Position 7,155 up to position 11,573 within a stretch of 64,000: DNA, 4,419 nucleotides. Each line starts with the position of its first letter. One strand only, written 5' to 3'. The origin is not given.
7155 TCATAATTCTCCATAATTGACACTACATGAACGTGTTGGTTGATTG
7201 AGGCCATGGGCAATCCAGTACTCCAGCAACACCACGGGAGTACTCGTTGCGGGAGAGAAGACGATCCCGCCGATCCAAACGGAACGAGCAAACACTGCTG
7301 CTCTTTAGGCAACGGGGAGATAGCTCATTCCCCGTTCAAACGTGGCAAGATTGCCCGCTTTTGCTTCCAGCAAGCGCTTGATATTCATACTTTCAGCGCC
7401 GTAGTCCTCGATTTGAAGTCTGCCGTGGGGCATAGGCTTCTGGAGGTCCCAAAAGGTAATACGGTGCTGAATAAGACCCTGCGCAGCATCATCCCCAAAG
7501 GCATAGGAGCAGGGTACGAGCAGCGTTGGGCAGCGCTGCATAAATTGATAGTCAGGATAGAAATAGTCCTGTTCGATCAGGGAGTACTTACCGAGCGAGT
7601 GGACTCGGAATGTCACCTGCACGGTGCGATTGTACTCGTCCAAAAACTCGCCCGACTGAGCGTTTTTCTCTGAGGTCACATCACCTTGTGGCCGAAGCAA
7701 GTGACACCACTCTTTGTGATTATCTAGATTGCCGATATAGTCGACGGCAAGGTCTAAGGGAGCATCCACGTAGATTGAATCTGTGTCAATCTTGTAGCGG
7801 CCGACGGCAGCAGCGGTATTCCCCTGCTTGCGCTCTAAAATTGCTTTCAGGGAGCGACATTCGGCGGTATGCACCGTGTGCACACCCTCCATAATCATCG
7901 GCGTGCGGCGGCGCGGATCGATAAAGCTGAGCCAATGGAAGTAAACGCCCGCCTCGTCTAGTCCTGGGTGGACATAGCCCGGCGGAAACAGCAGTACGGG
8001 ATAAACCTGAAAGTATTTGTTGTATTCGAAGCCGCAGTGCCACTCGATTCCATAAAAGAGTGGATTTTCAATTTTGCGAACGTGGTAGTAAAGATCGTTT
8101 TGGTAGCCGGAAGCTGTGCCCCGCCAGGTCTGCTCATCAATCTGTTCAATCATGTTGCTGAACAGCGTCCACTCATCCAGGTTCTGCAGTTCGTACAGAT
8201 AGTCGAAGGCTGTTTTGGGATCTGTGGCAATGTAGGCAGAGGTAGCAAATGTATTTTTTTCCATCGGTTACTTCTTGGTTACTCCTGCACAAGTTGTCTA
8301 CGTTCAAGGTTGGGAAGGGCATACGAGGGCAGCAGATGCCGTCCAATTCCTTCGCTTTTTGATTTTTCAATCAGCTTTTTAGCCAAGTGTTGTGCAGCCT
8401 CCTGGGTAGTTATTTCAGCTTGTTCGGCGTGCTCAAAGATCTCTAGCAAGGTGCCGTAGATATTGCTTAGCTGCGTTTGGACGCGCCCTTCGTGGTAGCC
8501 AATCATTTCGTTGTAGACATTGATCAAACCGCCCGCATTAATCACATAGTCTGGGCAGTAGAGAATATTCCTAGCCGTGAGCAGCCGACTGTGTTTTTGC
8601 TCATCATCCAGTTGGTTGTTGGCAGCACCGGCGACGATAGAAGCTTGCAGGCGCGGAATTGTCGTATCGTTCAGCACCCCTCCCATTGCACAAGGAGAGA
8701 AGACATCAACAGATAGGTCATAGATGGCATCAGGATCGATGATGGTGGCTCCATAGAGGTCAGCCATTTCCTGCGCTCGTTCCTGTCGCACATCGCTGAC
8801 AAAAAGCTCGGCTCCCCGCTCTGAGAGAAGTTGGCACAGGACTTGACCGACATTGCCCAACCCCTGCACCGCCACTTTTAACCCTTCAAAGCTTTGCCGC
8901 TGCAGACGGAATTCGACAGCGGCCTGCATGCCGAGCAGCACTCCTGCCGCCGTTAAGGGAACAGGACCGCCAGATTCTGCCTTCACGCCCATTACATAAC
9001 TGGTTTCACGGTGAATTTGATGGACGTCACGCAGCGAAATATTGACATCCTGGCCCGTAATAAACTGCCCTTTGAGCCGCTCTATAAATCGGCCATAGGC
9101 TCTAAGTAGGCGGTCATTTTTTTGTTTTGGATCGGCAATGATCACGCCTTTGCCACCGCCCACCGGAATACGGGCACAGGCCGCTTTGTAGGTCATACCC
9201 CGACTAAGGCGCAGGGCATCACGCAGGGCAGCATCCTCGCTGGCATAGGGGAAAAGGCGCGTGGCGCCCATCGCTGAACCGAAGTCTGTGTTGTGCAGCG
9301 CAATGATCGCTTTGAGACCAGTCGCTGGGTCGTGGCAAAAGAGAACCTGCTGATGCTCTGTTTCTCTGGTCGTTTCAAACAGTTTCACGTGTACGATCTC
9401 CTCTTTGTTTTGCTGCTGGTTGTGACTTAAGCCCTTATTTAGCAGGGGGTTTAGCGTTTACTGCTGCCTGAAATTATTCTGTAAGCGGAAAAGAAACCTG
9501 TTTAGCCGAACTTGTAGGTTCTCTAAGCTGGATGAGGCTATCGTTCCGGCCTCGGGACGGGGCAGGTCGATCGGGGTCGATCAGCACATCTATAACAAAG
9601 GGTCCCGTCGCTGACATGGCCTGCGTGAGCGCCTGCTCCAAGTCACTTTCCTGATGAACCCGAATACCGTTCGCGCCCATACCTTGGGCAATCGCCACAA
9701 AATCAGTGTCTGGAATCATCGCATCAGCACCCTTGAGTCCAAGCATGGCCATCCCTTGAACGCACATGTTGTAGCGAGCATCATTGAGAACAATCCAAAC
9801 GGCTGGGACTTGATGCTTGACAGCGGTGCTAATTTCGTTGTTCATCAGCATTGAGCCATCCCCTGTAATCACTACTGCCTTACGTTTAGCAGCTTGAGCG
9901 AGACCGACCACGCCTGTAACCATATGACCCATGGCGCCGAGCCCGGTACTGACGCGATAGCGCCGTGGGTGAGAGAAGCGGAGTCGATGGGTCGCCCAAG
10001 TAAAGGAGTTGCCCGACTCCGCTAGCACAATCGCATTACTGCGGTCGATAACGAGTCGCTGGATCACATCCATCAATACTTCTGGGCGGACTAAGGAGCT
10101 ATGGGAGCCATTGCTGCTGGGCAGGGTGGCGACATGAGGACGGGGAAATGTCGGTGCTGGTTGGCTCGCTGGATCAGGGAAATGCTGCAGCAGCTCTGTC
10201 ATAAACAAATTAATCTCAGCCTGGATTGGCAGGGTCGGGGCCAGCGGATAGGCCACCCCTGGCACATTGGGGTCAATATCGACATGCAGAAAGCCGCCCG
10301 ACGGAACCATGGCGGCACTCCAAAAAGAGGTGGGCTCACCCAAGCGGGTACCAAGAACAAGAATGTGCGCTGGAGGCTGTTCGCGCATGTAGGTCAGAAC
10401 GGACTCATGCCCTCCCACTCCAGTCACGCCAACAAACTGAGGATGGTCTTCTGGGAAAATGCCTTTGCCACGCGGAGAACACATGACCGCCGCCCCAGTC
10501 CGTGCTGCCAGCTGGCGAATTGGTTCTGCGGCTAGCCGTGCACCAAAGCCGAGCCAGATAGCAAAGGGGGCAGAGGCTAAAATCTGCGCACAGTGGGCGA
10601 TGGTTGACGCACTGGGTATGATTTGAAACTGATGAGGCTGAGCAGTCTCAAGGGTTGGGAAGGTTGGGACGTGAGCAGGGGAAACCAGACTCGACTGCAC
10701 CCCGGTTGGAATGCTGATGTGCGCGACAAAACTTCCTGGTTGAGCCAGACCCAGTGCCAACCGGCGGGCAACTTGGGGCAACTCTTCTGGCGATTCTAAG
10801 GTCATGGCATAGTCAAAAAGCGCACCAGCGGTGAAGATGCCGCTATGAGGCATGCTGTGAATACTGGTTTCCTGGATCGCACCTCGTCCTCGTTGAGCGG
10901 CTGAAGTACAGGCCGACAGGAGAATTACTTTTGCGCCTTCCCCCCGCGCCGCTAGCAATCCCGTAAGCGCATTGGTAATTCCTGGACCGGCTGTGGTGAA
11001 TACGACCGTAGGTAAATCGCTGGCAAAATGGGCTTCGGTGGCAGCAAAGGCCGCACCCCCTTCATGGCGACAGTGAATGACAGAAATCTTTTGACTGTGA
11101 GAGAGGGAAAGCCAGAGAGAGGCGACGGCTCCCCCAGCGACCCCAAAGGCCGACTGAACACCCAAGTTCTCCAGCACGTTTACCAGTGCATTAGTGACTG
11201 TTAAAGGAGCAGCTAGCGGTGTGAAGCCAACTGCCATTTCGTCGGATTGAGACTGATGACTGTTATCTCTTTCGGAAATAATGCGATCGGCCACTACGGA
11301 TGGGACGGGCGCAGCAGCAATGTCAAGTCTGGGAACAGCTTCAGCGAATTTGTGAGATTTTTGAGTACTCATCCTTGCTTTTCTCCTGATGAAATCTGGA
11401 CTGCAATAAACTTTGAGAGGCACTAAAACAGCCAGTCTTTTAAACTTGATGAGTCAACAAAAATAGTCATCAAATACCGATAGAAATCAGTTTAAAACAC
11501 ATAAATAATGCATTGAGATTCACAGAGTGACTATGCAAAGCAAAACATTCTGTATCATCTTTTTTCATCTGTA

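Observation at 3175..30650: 27-kb contiguous scytonemin supercluster: scy genes, a divergent trp/aro/tyr supply operon, a dedicated two-component system and ebo genes side by side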

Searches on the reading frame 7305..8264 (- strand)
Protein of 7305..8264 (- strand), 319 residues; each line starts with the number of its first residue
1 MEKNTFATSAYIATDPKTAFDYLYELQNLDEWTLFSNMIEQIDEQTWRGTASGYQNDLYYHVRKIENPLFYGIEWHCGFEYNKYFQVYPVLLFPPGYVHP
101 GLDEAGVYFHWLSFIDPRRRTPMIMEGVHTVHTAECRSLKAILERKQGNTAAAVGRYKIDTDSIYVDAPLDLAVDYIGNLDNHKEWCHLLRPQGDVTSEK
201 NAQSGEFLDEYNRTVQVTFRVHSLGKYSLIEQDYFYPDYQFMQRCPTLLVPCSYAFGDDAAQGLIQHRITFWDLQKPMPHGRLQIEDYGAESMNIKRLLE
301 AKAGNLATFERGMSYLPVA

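Call 3: search_protein_families(library=ncbifam, proteins=[window:7305-8264:-], max_evalue=0.00001)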
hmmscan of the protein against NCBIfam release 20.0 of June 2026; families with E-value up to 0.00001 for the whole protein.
window:7305-8264:- (319 aa): 1 family
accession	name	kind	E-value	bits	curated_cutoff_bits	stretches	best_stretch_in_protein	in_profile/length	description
NF035924.1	scytonem_ScyC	equivalog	7.9e-174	577.3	400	1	2-317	1-312/312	scytonemin biosynthesis cyclase/decarboxylase ScyC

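Call 8: find_encoding_contigs(protein=window:7305-8264:-, flank=10000, max_places=6)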
Protein window:7305-8264:- (319 aa): 1 contig read that carries it; 1 place shown.
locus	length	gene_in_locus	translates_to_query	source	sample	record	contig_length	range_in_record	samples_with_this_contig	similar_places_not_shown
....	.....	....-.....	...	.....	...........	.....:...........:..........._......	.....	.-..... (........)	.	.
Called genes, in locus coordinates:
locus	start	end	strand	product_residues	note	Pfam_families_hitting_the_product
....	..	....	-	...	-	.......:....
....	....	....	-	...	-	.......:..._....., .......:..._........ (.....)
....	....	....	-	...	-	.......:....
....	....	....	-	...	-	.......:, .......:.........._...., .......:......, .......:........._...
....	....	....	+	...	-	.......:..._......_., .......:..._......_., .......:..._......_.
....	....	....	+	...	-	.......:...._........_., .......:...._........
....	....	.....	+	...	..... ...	-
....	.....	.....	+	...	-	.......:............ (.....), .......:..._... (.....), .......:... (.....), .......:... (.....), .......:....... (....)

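Call 43: find_related_loci(query=A2, collection=genome_contigs, flank=10000)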
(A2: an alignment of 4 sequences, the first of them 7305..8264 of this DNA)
Query A2 (319 aa) in genome_contigs; peptide patterns used: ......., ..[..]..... (x = any residue, [..] = any of these).
169 stretches matched a pattern; 131 encode a relative of the query (tblastn E <= 1e-3); the best 80 are kept; 80 distinct loci.
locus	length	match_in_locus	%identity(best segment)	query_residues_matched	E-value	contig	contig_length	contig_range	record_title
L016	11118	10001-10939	78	1-317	9e-172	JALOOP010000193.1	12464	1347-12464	MAG: Oculatellaceae cyanobacterium Prado106 scaffold_9099, whole genome shotgun sequence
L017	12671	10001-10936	74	1-316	1e-165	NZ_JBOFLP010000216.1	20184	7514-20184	MAG: Chroococcidiopsis sp. isolate WFFMC_MAG_337 k139_71784_flag=0_multi=7.7301_len=20184, whole genome shotgun sequence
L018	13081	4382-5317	73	1-316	2e-165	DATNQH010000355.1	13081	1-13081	MAG TPA_asm: Leptolyngbyaceae cyanobacterium isolate SMAG_U16502 k141_17155, whole genome shotgun sequence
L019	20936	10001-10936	74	1-316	1e-165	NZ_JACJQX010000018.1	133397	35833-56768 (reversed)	Chroococcidiopsis sp. [FACHB-1243] strain FACHB-1243 contig18, whole genome shotgun sequence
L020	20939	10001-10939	72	1-317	1e-164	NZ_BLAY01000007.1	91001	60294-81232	Microseira wollei NIES-4236 sequence007, whole genome shotgun sequence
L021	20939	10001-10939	72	1-317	1e-164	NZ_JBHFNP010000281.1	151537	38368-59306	Microseira sp. BLCC-F43 bin1.fa-281, whole genome shotgun sequence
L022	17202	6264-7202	72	1-317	2e-163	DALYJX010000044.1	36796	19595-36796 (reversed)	MAG TPA_asm: Phormidiaceae cyanobacterium CTOTU46633 NODE_96_length_36796_cov_31.011323, whole genome shotgun sequence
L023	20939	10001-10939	70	1-317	1e-157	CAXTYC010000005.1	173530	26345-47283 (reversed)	MAG TPA_asm: uncultured Chroococcidiopsis sp. isolate public_SRR1531569_metawrap_bin.6 genome assembly, contig: public_S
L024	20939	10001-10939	69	1-317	2e-157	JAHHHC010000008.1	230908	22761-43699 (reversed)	MAG: Desmonostoc vinosum HA7617-LM4 scaffold_31_c1, whole genome shotgun sequence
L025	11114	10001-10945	69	1-319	5e-157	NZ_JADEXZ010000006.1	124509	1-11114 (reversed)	Fortiea sp. LEGE XX443 NODE_6_length_124509_cov_20.2692, whole genome shotgun sequence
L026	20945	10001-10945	69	1-319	2e-156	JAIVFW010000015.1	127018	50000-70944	Nostoc sp. CHAB 5844 NODE_15_length_127018_cov_77.064079, whole genome shotgun sequence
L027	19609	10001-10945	68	1-319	2e-156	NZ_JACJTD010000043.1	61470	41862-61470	Nostoc foliaceum FACHB-393 contig43, whole genome shotgun sequence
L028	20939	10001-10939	69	1-317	6e-156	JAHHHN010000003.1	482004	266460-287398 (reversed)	MAG: Mojavia pulchra JT2-VF2 scaffold_17_c2, whole genome shotgun sequence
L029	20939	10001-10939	68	1-317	2e-155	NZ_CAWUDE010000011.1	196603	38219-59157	Anabaena sp. CCY 9613 isolate Anabaena CCY 9613 NODE_12_length_196603_cov_221.779764, whole genome shotgun sequence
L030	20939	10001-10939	69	1-317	2e-155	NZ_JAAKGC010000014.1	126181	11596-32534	Aetokthonos hydrillicola CCALA 1050 contig_20, whole genome shotgun sequence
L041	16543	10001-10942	68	1-318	8e-154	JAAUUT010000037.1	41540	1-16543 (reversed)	MAG: Candidatus Gracilibacteria bacterium isolate SU_1_2 NODE_100_length_41540_cov_4.373361, whole genome shotgun sequen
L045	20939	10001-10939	69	1-317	9e-154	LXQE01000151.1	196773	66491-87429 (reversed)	Nostoc punctiforme NIES-2108 scaffold32.1, whole genome shotgun sequence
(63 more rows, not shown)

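Call 77: search_protein_families(library=pfam, proteins=[window:7305-8264:-, L045:2973-4970:-], max_evalue=0.001)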
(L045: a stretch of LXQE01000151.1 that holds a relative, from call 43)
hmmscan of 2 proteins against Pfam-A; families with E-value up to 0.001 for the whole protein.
window:7305-8264:- (319 aa): 0 families

L045:2973-4970:- (666 aa): 9 families
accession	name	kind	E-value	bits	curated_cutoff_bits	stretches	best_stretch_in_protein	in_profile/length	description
PF02518.31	HATPase_c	-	1.1e-27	97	26.4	1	549-656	2-109/111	Histidine kinase-, DNA gyrase B-, and HSP90-like ATPase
PF13426.13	PAS_9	-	6.9e-18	65.3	27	2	318-414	5-102/103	PAS domain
PF13188.13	PAS_8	-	9.7e-17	60.6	21.8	1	305-351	2-49/65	PAS domain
PF00989.32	PAS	-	2.9e-16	59.9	22.6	2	36-78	6-48/113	PAS fold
PF00512.31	HisKA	-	2.8e-13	50.2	26.9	1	437-503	2-65/66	His Kinase A (phospho-acceptor) domain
PF08447.18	PAS_3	-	5.1e-11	43.1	25.6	1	327-389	3-70/89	PAS fold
PF08448.16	PAS_4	-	3.7e-06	27.6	23.1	0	38-79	2-43/110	PAS fold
PF14501.12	HATPase_c_5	-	9.8e-05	22.7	22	1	556-643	9-91/102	GHKL domain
PF12860.13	PAS_7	-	0.00073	20.1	27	0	183-296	1-114/115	PAS fold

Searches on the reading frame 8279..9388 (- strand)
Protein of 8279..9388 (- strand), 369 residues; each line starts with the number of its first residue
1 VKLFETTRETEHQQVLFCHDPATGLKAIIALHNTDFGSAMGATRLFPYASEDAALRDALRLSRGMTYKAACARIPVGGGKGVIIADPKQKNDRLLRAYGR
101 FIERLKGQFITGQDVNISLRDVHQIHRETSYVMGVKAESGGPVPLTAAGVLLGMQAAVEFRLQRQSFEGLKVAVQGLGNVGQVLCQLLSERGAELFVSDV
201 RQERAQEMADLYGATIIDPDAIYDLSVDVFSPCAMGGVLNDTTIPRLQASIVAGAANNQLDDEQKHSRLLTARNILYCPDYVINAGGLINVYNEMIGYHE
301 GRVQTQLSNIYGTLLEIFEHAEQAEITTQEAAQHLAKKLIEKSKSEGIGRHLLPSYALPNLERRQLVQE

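Call 3: search_protein_families(library=ncbifam, proteins=[window:8279-9388:-], max_evalue=0.00001)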
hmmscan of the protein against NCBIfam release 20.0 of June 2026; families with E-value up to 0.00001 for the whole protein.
window:8279-9388:- (369 aa): 6 families
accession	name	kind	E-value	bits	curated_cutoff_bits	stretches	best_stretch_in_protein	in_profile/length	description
NF035922.1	Trp_DH_ScyB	equivalog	1.7e-172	573.2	600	1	2-345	1-344/346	tryptophan dehydrogenase ScyB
NF040817.1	GdhA_Arch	equivalog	7.2e-22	78.1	750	1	32-333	61-400/419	glutamate dehydrogenase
NF041398.1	GluDhGdhB_Halo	equivalog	1.5e-21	76.8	620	1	163-343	201-402/410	glutamate dehydrogenase GdhB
NF006929.0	PRK09414.1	equivalog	2e-11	43.5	536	0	199-321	284-406/445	NADP-specific glutamate dehydrogenase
NF010634.0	PRK14031.1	equivalog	4.8e-07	28.6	822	0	199-295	283-380/444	NADP-specific glutamate dehydrogenase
NF010633.0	PRK14030.1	subfamily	7.4e-07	28.6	743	0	65-135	109-178/445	glutamate dehydrogenase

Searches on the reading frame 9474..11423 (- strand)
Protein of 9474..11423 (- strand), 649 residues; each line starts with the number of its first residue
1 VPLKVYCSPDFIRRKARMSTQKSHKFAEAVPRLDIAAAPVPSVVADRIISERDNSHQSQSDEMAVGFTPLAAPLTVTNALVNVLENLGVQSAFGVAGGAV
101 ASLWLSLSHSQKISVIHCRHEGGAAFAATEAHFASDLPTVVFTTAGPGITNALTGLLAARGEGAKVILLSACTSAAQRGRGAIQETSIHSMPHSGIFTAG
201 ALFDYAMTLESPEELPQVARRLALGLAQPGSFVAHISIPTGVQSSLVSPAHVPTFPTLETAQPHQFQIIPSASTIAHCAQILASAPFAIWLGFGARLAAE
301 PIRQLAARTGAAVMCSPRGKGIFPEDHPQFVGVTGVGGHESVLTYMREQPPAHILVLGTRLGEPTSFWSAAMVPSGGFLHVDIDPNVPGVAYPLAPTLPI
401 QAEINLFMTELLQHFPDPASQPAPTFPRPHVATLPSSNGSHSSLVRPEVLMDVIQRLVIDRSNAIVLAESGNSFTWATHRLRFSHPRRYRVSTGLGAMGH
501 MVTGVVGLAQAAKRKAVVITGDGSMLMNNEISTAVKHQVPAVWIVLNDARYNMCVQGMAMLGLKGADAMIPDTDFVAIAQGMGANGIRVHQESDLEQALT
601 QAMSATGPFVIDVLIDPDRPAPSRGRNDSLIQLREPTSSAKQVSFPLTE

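Call 3: search_protein_families(library=ncbifam, proteins=[window:9474-11423:-], max_evalue=0.00001)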
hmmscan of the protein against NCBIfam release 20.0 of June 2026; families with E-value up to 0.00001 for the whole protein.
window:9474-11423:- (649 aa): 53 families (the best 25 are shown)
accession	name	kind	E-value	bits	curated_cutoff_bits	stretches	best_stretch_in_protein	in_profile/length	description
NF035923.1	TPP_ScyA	equivalog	5e-289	959.9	1020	1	49-646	32-621/623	scytonemin biosynthesis protein ScyA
NF035927.1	TPP_ScyA_rel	subfamily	2.6e-265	881.2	1000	1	75-632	1-548/551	ScyA-related TPP-binding enzyme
TIGR00118.1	acolac_lg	equivalog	2.5e-59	201.2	538.35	1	76-618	3-537/557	biosynthetic-type acetolactate synthase large subunit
NF006052.0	PRK08199.1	subfamily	9.4e-57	192.6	539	1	75-623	9-545/559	thiamine pyrophosphate protein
NF004919.0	PRK06276.1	equivalog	7.2e-56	189.7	866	1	77-619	4-542/582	acetolactate synthase large subunit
NF004710.0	PRK06048.1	equivalog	3.5e-55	187.5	976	1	74-617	8-539/561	acetolactate synthase large subunit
NF005712.0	PRK07524.1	subfamily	4.3e-55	187.2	500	1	74-613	3-527/536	5-guanidino-2-oxopentanoate decarboxylase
NF006377.0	PRK08611.1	equivalog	1.5e-51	175.6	742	1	76-622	6-537/576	pyruvate oxidase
NF006016.1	PRK08155.1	equivalog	1.6e-51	175.4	870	1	75-618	4-535/554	acetolactate synthase large subunit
NF006122.0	PRK08266.1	subfamily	1.6e-50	172.2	571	1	74-617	4-526/543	hypothetical protein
NF005860.0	PRK07789.1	equivalog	2.1e-50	171.7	881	1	67-618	27-581/615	acetolactate synthase large subunit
NF006524.0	PRK08978.1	equivalog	1.2e-49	169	738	1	78-618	5-527/548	acetolactate synthase 2 catalytic subunit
NF006591.0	PRK09124.1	equivalog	1.4e-48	165.6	792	1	75-616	4-530/574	ubiquinone-dependent pyruvate dehydrogenase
NF006319.0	PRK08527.1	equivalog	3.9e-47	160.9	905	1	77-616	7-539/565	acetolactate synthase large subunit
NF006129.0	PRK08273.1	equivalog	6.8e-47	159.9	724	1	75-620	4-550/598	thiamine pyrophosphate-requiring protein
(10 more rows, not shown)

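Call 45: list_cluster_members(proteins=[window:9474-11423:-, window:8279-9388:-, window:12097-14337:+, window:18626-19777:+, window:20791-22023:-, window:22840-23766:+, window:29277-30650:+, window:51289-52632:+, window:45373-46203:-, window:16169-17410:+])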
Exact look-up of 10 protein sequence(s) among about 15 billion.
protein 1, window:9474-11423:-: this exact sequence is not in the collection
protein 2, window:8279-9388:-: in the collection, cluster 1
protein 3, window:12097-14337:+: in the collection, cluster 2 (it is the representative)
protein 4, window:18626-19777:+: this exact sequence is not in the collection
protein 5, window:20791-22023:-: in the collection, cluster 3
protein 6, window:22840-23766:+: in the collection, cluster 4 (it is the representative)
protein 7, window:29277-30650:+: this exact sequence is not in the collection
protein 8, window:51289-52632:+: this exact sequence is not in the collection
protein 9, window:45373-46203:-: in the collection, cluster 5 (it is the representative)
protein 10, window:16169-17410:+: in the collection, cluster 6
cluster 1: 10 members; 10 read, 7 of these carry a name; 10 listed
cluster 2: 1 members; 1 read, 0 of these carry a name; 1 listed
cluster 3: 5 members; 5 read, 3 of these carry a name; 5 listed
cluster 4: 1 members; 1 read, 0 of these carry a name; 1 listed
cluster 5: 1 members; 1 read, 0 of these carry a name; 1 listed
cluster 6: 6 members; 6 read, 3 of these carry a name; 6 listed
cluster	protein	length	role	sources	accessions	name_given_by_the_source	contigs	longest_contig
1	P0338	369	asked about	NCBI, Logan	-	-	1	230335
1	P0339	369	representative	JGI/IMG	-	leucine dehydrogenase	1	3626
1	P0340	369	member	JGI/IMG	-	leucine dehydrogenase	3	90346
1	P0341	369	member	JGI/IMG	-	leucine dehydrogenase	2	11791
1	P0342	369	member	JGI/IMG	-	leucine dehydrogenase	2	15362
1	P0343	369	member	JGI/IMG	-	leucine dehydrogenase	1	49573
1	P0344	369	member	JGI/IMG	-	leucine dehydrogenase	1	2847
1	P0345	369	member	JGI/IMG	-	leucine dehydrogenase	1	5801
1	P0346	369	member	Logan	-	-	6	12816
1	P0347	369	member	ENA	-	-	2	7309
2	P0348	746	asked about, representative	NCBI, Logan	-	-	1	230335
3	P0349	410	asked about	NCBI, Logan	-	-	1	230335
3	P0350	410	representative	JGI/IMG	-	signal transduction histidine kinase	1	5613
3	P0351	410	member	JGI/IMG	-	PAS domain-containing protein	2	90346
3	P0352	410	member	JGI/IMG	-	PAS domain-containing protein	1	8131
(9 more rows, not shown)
